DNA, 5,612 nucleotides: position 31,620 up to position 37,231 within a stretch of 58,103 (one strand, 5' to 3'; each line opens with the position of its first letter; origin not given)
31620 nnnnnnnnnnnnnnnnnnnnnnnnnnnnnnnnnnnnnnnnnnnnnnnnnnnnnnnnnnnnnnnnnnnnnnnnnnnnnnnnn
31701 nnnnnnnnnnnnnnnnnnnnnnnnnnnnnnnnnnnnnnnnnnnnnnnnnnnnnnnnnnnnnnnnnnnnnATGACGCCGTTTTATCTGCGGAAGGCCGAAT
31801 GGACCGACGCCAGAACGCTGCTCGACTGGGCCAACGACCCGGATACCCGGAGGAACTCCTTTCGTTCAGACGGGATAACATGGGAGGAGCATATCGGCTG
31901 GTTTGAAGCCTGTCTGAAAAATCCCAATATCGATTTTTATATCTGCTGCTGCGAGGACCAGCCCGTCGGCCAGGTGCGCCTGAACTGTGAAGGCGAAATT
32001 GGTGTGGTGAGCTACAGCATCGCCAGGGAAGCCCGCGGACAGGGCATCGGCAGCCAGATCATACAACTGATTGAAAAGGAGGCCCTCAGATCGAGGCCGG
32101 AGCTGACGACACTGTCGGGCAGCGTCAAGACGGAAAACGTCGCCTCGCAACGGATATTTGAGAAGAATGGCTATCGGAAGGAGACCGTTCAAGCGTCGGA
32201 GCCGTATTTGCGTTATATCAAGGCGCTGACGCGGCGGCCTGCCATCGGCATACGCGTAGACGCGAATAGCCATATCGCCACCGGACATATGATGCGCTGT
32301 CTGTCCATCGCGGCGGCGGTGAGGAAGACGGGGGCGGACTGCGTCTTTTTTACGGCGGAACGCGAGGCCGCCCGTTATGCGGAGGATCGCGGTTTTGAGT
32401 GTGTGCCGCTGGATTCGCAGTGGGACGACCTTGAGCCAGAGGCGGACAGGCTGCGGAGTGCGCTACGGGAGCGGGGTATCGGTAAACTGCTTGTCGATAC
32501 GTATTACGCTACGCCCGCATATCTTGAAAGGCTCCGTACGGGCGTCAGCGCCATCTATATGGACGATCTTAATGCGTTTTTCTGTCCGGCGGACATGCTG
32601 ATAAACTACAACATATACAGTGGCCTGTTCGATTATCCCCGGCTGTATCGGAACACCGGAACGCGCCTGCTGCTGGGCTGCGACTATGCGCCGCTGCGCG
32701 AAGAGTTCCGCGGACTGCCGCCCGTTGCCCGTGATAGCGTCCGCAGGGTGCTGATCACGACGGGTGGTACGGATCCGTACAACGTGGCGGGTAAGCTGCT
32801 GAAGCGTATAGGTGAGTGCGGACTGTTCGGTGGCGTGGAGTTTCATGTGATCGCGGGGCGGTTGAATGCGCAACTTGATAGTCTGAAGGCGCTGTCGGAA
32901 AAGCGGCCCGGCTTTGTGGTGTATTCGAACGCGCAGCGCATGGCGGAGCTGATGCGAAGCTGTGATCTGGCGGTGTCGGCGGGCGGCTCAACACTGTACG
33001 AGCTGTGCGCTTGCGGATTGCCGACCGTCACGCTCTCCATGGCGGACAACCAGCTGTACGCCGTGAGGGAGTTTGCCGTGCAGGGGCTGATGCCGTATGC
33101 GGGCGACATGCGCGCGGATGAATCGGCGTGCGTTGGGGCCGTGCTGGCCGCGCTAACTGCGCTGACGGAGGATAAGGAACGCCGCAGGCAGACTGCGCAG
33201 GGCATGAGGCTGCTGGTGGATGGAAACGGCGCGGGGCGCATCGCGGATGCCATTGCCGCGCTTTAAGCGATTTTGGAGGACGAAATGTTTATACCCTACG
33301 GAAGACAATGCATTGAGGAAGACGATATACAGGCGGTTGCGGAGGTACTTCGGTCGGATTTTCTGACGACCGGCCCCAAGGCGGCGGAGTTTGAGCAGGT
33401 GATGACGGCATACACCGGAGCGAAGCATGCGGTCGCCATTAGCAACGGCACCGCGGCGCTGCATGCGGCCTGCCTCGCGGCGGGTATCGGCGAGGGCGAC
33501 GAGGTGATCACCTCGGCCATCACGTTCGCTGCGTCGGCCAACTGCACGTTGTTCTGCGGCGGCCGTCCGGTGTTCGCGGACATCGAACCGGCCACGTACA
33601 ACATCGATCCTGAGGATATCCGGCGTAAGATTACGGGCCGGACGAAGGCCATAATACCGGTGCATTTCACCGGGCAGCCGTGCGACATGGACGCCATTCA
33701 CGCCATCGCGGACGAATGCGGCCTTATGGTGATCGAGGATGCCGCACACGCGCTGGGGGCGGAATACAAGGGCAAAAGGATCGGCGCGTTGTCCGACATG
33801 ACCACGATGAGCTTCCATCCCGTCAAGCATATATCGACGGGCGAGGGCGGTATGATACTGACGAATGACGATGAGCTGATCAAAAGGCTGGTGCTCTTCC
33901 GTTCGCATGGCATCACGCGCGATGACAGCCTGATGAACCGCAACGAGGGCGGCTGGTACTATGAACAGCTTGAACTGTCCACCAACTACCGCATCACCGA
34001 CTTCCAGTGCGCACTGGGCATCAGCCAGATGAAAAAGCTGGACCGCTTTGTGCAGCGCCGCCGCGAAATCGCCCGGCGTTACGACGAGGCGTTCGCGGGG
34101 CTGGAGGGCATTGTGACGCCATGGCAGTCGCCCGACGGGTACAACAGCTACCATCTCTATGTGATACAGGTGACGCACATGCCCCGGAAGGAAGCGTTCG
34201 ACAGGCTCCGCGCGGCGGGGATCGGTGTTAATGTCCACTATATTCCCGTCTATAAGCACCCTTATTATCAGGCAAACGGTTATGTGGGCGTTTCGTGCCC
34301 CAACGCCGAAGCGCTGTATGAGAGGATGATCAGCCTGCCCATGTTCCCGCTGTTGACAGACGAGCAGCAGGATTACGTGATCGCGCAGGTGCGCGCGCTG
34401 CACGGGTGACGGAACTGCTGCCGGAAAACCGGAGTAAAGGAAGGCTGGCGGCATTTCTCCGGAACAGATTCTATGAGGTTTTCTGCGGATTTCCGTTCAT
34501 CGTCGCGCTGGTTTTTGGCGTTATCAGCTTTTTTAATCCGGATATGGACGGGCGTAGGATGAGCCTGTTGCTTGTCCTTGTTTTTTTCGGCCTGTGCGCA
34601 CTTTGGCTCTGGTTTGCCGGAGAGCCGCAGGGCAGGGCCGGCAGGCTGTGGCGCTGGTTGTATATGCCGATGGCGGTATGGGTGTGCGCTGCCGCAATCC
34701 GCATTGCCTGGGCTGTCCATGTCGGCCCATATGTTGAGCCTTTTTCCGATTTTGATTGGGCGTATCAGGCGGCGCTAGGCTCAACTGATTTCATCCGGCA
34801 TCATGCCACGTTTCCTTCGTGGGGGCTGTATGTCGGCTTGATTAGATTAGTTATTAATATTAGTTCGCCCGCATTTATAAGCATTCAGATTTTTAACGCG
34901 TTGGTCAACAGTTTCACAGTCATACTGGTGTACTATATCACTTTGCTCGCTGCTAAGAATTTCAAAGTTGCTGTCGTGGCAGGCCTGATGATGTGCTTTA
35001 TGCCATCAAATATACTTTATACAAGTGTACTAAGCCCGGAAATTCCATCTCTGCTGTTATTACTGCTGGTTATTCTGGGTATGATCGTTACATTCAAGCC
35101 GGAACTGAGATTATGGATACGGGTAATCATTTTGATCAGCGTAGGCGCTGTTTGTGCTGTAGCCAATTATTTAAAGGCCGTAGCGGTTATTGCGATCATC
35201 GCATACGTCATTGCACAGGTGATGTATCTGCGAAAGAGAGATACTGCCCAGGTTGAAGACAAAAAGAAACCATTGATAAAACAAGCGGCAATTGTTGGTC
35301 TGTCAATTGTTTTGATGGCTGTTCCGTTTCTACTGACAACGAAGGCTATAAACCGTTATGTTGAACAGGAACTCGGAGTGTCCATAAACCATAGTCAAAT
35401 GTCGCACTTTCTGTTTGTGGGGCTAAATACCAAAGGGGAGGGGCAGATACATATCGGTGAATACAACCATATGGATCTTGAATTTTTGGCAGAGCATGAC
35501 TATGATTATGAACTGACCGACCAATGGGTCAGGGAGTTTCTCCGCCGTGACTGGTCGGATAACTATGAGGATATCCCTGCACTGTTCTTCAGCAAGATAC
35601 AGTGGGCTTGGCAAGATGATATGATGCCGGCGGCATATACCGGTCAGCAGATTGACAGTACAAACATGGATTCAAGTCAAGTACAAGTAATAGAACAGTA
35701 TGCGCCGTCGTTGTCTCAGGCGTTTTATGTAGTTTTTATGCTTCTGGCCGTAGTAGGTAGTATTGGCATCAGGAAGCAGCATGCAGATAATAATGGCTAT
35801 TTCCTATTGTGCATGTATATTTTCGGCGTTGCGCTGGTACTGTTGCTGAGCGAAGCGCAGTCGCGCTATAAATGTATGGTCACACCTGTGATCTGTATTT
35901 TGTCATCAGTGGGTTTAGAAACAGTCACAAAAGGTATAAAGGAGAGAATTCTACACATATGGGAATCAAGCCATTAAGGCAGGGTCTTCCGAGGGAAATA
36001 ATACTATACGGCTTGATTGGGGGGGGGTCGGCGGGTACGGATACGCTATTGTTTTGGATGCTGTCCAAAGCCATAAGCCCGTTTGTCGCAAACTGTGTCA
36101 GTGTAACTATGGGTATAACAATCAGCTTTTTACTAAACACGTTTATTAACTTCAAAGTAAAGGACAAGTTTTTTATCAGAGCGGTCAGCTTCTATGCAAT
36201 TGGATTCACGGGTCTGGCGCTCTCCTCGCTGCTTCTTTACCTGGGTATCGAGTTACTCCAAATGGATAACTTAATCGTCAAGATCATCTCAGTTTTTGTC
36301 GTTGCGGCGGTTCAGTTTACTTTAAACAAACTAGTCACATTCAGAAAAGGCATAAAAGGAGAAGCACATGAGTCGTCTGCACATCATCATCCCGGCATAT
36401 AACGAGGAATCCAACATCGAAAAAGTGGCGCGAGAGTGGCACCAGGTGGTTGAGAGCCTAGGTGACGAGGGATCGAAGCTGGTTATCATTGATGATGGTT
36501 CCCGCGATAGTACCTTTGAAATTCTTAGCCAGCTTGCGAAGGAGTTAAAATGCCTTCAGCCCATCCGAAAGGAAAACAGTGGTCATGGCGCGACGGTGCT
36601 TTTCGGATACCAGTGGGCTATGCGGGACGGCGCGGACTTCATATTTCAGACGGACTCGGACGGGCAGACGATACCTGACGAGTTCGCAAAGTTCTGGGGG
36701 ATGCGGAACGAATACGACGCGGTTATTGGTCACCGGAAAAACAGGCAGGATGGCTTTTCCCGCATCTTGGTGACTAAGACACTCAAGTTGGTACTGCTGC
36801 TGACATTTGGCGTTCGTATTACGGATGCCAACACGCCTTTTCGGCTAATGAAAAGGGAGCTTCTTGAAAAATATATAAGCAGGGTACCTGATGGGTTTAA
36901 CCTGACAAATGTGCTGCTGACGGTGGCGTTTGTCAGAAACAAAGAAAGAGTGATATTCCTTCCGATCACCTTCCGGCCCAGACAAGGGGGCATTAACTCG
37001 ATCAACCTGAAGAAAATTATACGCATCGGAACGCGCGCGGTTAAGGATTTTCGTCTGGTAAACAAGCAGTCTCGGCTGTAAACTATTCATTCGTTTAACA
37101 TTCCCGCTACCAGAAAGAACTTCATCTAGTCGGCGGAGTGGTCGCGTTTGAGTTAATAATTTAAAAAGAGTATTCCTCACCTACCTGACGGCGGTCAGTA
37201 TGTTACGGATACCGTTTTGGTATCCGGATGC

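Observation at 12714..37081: Composite Gram-positive surface-glycan locus combining a di-N-acetylated uronic acid pathway, a nonulosonate pathway, Wzx/Wzy and a Gtr-type modification module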

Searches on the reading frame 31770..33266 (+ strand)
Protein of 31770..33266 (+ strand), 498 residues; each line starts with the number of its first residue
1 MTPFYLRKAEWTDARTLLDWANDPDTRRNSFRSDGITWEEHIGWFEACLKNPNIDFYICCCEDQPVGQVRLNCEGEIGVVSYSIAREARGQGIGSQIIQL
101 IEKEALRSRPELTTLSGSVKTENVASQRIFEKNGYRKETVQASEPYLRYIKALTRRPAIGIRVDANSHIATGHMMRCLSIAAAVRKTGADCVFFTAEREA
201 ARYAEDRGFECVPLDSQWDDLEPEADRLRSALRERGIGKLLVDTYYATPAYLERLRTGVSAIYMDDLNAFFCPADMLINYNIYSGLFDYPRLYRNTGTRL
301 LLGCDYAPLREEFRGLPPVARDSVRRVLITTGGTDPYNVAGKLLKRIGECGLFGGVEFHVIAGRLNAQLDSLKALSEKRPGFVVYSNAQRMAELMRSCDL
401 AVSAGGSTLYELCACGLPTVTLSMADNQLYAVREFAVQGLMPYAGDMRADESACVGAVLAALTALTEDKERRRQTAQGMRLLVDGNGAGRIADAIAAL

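Call 4: search_protein_families(library=pfam, proteins=[window:31770-33266:+])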
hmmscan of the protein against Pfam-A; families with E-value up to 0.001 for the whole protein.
window:31770-33266:+ (498 aa): 6 families
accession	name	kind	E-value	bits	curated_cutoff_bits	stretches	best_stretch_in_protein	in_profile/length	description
PF13302.13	Acetyltransf_3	-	1.3e-14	55.5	25.4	1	5-136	3-138/138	Acetyltransferase (GNAT) domain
PF13508.13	Acetyltransf_7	-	6.3e-11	42.9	27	1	54-136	3-83/84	Acetyltransferase (GNAT) domain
PF00583.31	Acetyltransf_1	-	5.4e-10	40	20.7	1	39-135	23-116/116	Acetyltransferase (GNAT) family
PF13673.13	Acetyltransf_10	-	4.9e-08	33.4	23.6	1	49-146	26-118/128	Acetyltransferase (GNAT) domain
PF04101.22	Glyco_tran_28_C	-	8.3e-05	23.1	22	1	357-449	32-128/166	Glycosyltransferase family 28 C-terminal domain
PF13523.12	Acetyltransf_8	-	0.00068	19.7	27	0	12-68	4-58/145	Acetyltransferase (GNAT) domain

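Call 6: search_protein_families(library=ncbifam, proteins=[window:31770-33266:+])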
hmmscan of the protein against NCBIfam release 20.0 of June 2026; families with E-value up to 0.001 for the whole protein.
window:31770-33266:+ (498 aa): 7 families
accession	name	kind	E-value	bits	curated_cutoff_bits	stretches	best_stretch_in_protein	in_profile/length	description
TIGR03590.1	PseG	equivalog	1.2e-57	195.6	153.55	1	159-433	3-278/280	UDP-2,4-diacetamido-2,4,6-trideoxy-beta-L-altropyranose hydrolase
TIGR03585.1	PseH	equivalog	2.2e-13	50.6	93.1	1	13-140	10-138/156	UDP-4-amino-4,6-dideoxy-N-acetyl-beta-L-altrosamine N-acetyltransferase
TIGR01133.1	murG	equivalog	1.3e-09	37.5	250.25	1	372-495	229-353/353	undecaprenyldiphospho-muramoylpentapeptide beta-N-acetylglucosaminyltransferase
TIGR01575.1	rimI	equivalog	7.4e-07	29.4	86.4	1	43-141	21-118/132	ribosomal protein S18-alanine N-acetyltransferase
NF040503.1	resist_ArsN1a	equivalog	3.2e-06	27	170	1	77-142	77-140/159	arsinothricin resistance N-acetyltransferase ArsN1 family A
NF007530.0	PRK10146.1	equivalog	9.7e-06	25.9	142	1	45-138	38-136/144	aminoalkylphosphonate N-acetyltransferase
NF002959.0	PRK03624.1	equivalog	0.00086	19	124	0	51-140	46-134/147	GNAT family acetyltransferase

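Call 89: find_encoding_contigs(protein=window:31770-33266:+, flank=10000, max_places=4)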
Protein window:31770-33266:+ (498 aa): 14 contigs read that carry it; 4 places shown.
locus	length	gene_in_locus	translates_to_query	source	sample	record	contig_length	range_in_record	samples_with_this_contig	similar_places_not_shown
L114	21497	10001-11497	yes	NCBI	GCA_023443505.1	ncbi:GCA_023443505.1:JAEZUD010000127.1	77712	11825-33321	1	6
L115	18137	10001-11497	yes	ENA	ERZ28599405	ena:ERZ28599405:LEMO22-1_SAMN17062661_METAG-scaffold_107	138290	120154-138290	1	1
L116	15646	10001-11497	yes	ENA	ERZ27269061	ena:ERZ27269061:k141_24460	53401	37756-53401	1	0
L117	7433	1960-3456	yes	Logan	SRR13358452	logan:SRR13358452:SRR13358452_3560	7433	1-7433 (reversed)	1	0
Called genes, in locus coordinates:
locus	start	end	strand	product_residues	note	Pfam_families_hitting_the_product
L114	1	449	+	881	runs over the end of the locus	PF00041:fn3 (faint), PF21910:GH85_C (faint), PF25832:Fn3_SaeA_2nd (faint)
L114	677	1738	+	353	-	PF00535:Glycos_transf_2, PF10111:Glyco_tranf_2_2, PF13641:Glyco_tranf_2_3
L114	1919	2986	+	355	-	PF00535:Glycos_transf_2, PF10111:Glyco_tranf_2_2, PF13641:Glyco_tranf_2_3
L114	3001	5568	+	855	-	PF04932:Wzy_C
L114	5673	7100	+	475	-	PF01943:Polysacc_synt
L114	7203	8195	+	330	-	PF00106:adh_short (faint), PF01073:3Beta_HSD, PF01370:Epimerase, PF02719:Polysacc_synt_2, PF04321:RmlD_sub_bind, PF05368:NmrA (weak), PF13460:NAD_binding_10, PF16363:GDP_Man_Dehyd, +1 more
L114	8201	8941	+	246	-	PF02348:CTP_transf_3, PF12804:NTP_transf_3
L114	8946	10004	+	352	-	PF03102:NeuB, PF08666:SAF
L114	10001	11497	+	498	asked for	PF00583:Acetyltransf_1, PF13302:Acetyltransf_3, PF13673:Acetyltransf_10 (weak), PF13508:Acetyltransf_7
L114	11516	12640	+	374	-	PF00155:Aminotran_1_2, PF01041:DegT_DnrJ_EryC1, PF01212:Beta_elim_lyase (weak), PF01053:Cys_Met_Meta_PP (weak)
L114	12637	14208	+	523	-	PF27792:CHIM_prot (weak), PF02366:PMT (weak)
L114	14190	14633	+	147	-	PF04138:GtrA_DPMS_TM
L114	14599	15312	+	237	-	PF00535:Glycos_transf_2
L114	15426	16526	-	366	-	PF11258:DUF3048, PF17479:DUF3048_C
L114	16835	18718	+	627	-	PF02368:Big_2, PF26182:Ig_NUP210_5th (faint), PF22359:Big-like (faint), PF26918:Ig_Eae (faint), PF02368:Big_2, PF00404:Dockerin_1 (weak)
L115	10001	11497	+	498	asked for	PF00583:Acetyltransf_1, PF13302:Acetyltransf_3, PF13673:Acetyltransf_10 (weak), PF13508:Acetyltransf_7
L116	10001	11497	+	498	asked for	PF00583:Acetyltransf_1, PF13302:Acetyltransf_3, PF13673:Acetyltransf_10 (weak), PF13508:Acetyltransf_7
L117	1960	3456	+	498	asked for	PF00583:Acetyltransf_1, PF13302:Acetyltransf_3, PF13673:Acetyltransf_10 (weak), PF13508:Acetyltransf_7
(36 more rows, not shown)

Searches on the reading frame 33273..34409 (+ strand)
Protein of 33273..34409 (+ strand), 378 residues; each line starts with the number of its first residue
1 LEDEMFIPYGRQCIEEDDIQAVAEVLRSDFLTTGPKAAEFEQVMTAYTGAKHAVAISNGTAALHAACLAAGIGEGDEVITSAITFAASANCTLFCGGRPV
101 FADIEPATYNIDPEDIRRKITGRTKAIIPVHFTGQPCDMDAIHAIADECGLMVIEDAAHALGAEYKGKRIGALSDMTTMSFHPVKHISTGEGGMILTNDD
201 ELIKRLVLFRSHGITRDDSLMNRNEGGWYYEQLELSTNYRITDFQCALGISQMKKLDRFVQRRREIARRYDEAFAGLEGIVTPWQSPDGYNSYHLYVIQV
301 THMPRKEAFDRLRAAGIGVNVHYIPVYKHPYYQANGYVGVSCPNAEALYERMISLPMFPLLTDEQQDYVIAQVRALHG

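Call 4: search_protein_families(library=pfam, proteins=[window:33273-34409:+])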
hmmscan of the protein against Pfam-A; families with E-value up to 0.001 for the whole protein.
window:33273-34409:+ (378 aa): 4 families
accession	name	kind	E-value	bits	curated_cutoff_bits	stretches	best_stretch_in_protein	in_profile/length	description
PF01041.23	DegT_DnrJ_EryC1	-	1e-130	436.6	19.8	1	13-374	2-360/360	DegT/DnrJ/EryC1/StrS aminotransferase family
PF00155.27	Aminotran_1_2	-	4.1e-08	33.2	19.7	1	34-164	40-193/361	Aminotransferase class I and II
PF01212.27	Beta_elim_lyase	-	8.1e-07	29.1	27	1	34-268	31-224/288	Beta-eliminating lyase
PF01053.26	Cys_Met_Meta_PP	-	4.7e-06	25.9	27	1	34-205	51-221/381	Cys/Met metabolism PLP-dependent enzyme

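Call 6: search_protein_families(library=ncbifam, proteins=[window:33273-34409:+])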
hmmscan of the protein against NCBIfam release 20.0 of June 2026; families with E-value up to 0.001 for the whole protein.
window:33273-34409:+ (378 aa): 28 families (the best 25 are shown)
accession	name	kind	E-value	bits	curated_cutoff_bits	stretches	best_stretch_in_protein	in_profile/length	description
TIGR03588.1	PseC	equivalog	3.6e-151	503.4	423.5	1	6-375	1-378/380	UDP-4-amino-4,6-dideoxy-N-acetyl-beta-L-altrosamine transaminase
NF008658.2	PRK11658.1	equivalog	8.9e-91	304.3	631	1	5-376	3-376/379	UDP-4-amino-4-deoxy-L-arabinose aminotransferase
NF008687.0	PRK11706.1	equivalog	4.3e-78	262.7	375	1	7-375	2-372/375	dTDP-4-amino-4,6-dideoxygalactose transaminase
TIGR04181.1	NHT_00031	hypoth_equivalog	3.7e-75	253.1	420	1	14-356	8-357/359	LegC family aminotransferase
TIGR02379.1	ECA_wecE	subfamily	3.9e-63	213.5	434.85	1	6-373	1-371/376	dTDP-4-amino-4,6-dideoxy-D-glucose transaminase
NF011936.0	PRK15407.1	equivalog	1.2e-57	195.5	423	2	4-213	34-251/440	lipopolysaccharide biosynthesis protein RfbH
TIGR04427.1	PLP_DesI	equivalog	2.4e-57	194.8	650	1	23-370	39-376/390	dTDP-4-dehydro-6-deoxyglucose aminotransferase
NF041364.1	GntC_guanitoxin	equivalog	7.4e-10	38.2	415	1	53-159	62-176/356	guanitoxin biosynthesis PLP-dependent (S)-gamma-hydroxy-L-arginine cyclodehydratase GntC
NF000586.1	PRK00011.1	subfamily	6.3e-08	31.8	335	1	98-206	130-240/404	serine hydroxymethyltransferase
NF005816.0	PRK07682.1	equivalog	4.1e-07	29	620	1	57-160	97-206/390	aminotransferase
NF006096.0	PRK08248.1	equivalog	1.3e-06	27.3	726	1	35-159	64-188/431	homocysteine synthase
NF006488.0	PRK08912.1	equivalog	2.6e-06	26.6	498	1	52-146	88-185/387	aminotransferase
NF006230.0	PRK08363.1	equivalog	3e-06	26.3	534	1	55-160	97-209/398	alanine aminotransferase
NF004975.0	PRK06348.1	equivalog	4.3e-06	26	549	1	59-157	95-202/384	pyridoxal phosphate-dependent aminotransferase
NF006569.0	PRK09082.1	subfamily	4.7e-06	26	420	1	38-154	78-200/386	methionine aminotransferase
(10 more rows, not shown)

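Call 88: find_encoding_contigs(protein=window:33273-34409:+, flank=10000, max_places=4)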
Protein window:33273-34409:+ (378 aa): no gene with exactly this product is on record in the collection.

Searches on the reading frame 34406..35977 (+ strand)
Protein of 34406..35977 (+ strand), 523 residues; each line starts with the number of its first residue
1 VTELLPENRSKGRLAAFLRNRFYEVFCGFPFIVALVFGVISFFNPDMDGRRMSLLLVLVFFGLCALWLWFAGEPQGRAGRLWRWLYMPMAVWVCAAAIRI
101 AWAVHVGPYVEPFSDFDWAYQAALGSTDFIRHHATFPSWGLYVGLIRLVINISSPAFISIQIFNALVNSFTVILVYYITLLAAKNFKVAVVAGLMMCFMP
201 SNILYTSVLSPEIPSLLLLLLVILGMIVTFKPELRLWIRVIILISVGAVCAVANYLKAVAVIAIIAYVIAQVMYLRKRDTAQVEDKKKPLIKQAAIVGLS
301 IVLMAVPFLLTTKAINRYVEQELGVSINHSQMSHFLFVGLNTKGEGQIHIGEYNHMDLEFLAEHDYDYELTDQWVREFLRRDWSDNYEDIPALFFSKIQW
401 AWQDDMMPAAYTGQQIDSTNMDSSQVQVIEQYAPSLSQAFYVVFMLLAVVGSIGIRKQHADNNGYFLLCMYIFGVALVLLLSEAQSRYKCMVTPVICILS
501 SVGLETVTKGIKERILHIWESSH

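Call 4: search_protein_families(library=pfam, proteins=[window:34406-35977:+])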
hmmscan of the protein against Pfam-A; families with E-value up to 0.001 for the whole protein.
window:34406-35977:+ (523 aa): 1 family
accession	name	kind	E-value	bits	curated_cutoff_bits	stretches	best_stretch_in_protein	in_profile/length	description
PF02366.24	PMT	-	2.3e-05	24.5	22.7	1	158-311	83-233/245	Dolichyl-phosphate-mannose-protein mannosyltransferase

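Call 6: search_protein_families(library=ncbifam, proteins=[window:34406-35977:+])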
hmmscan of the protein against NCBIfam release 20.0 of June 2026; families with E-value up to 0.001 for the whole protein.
window:34406-35977:+ (523 aa): 1 family
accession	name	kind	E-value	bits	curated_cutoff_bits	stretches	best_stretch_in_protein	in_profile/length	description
TIGR03766.2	TIGR03766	equivalog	1.1e-07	31.2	500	1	22-345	12-333/496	TIGR03766 family XrtG-associated glycosyltransferase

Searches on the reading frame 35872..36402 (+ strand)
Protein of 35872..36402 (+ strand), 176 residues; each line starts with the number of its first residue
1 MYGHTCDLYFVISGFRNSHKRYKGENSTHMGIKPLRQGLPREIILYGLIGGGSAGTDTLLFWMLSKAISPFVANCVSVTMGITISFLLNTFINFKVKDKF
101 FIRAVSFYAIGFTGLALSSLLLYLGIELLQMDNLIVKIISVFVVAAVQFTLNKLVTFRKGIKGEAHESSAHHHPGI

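Call 4: search_protein_families(library=pfam, proteins=[window:35872-36402:+])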
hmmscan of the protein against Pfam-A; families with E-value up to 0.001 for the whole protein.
window:35872-36402:+ (176 aa): 1 family
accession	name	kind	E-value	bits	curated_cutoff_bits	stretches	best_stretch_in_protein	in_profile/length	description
PF04138.20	GtrA_DPMS_TM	-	3.7e-17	63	26.1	1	46-157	2-117/117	GtrA/DPMS, transmembrane domain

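Call 6: search_protein_families(library=ncbifam, proteins=[window:35872-36402:+])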
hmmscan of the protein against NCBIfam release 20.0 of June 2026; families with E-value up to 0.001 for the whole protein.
window:35872-36402:+ (176 aa): 0 families

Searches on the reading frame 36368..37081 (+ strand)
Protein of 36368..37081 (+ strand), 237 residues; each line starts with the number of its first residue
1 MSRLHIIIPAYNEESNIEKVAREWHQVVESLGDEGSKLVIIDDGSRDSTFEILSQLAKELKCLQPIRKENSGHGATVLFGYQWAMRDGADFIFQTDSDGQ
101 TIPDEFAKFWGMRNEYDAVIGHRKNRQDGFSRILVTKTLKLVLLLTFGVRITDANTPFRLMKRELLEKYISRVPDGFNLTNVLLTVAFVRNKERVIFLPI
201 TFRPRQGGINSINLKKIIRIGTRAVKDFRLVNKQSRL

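Call 4: search_protein_families(library=pfam, proteins=[window:36368-37081:+])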
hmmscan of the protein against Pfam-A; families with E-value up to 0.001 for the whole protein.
window:36368-37081:+ (237 aa): 2 families
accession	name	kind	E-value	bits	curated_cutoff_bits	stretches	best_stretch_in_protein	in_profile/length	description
PF00535.33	Glycos_transf_2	-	2.1e-17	64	23.3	1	6-169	2-167/168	Glycosyl transferase family 2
PF11735.13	CAP59_mtransfer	-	0.00089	19.4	28.8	0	6-63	4-61/242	Cryptococcal mannosyltransferase 1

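Call 6: search_protein_families(library=ncbifam, proteins=[window:36368-37081:+])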
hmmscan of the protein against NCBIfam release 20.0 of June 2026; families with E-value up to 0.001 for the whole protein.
window:36368-37081:+ (237 aa): 11 families
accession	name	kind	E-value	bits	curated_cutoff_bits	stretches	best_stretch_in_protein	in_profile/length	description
NF047588.1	GlcsyltransPgfSStrep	equivalog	1e-17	64.3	500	1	3-172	2-170/308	glycosyltransferase PgfS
NF007986.1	PRK10714.1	equivalog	2.9e-15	56.1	529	1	3-170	7-173/316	undecaprenyl-phosphate 4-deoxy-4-formamido-L-arabinose transferase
TIGR04182.1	glyco_TIGR04182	equivalog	4.6e-10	39.3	325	1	5-209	3-197/293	S-layer glycoprotein N-glycosyltransferase AglJ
NF058614.1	PPMAGASynPpgS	equivalog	8.9e-10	38.4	370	1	5-165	3-161/226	polyprenyl-phospho-N-acetylgalactosaminyl synthase PpgS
TIGR03937.1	PgaC_IcaA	equivalog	2.7e-09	36.5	422.3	1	4-112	47-147/407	poly-beta-1,6-N-acetyl-D-glucosamine synthase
NF041875.1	EPS_EpsD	equivalog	3.4e-07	30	370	1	4-107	1-98/325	exopolysaccharide biosynthesis glycosyltransferase EpsD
NF007482.0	PRK10073.1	equivalog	6.3e-07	28.7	423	1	3-113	7-110/334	glycosyltransferase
TIGR04283.1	glyco_like_mftF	equivalog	1.9e-06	27.6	182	1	5-64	2-52/221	TIGR04283 family arsenosugar biosynthesis glycosyltransferase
NF041391.1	DPhHxTase_Halo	equivalog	4.7e-06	25.7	375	1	10-208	3-189/213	dolichyl-phosphate hexose transferase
NF047683.1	TeichurnBiosyTuaG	equivalog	9e-06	25.5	400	1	4-108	8-106/252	teichuronic acid biosynthesis protein TuaG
NF010496.0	PRK13915.1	equivalog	0.00024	20.3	262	1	3-53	32-81/307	glucosyl-3-phosphoglycerate synthase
